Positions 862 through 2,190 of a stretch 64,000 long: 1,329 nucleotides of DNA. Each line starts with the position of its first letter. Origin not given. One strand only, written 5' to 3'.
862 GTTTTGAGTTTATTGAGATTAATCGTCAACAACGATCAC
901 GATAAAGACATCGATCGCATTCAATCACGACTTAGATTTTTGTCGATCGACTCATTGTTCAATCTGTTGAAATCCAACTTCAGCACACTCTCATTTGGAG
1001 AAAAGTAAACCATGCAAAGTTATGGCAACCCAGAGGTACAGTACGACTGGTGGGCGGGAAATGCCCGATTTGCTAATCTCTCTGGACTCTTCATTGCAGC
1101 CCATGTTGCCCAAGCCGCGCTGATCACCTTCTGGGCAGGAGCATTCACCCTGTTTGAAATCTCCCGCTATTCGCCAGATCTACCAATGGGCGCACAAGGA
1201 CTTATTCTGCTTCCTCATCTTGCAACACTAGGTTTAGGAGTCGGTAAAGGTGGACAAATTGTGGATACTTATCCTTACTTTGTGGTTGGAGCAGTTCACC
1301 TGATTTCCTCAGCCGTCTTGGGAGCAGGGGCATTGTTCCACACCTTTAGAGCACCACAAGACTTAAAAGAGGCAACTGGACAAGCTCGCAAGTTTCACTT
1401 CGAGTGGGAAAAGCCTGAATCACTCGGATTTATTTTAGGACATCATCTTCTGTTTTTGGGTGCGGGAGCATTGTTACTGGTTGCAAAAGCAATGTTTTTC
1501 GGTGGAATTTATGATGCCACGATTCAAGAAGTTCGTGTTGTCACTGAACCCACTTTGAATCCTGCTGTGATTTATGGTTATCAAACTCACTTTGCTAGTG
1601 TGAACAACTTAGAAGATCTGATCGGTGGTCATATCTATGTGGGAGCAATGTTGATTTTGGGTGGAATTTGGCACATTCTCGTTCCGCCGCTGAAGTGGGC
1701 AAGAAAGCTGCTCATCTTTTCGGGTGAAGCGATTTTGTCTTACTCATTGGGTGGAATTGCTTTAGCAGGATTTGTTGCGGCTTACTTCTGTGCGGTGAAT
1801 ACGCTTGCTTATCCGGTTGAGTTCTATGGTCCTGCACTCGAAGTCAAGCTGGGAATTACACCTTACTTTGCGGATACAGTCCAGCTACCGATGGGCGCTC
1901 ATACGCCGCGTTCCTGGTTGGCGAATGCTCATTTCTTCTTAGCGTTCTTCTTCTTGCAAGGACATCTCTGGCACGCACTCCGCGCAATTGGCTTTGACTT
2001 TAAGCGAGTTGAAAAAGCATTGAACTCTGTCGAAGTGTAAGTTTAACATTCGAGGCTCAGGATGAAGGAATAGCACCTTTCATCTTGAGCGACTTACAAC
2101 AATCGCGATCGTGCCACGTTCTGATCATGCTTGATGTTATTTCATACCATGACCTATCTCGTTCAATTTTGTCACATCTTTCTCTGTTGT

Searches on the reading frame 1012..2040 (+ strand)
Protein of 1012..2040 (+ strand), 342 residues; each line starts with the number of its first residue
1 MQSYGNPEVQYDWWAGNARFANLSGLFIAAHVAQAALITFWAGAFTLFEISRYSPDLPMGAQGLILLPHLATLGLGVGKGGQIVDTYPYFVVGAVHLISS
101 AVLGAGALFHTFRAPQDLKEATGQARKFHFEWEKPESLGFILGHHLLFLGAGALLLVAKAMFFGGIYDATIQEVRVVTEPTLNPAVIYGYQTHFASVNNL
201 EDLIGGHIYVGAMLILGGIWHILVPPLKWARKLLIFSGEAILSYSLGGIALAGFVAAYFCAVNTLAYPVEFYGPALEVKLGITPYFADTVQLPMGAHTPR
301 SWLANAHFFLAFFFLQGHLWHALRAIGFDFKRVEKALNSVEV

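Call 65: search_protein_families(library=pfam, proteins=[window:1012-2040:+], max_evalue=0.00001)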
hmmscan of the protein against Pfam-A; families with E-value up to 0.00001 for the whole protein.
window:1012-2040:+ (342 aa): 1 family
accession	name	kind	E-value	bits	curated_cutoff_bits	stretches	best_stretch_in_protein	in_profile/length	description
PF00421.24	PSII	-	6.2e-67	226.9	25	2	11-275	3-271/500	Photosystem II protein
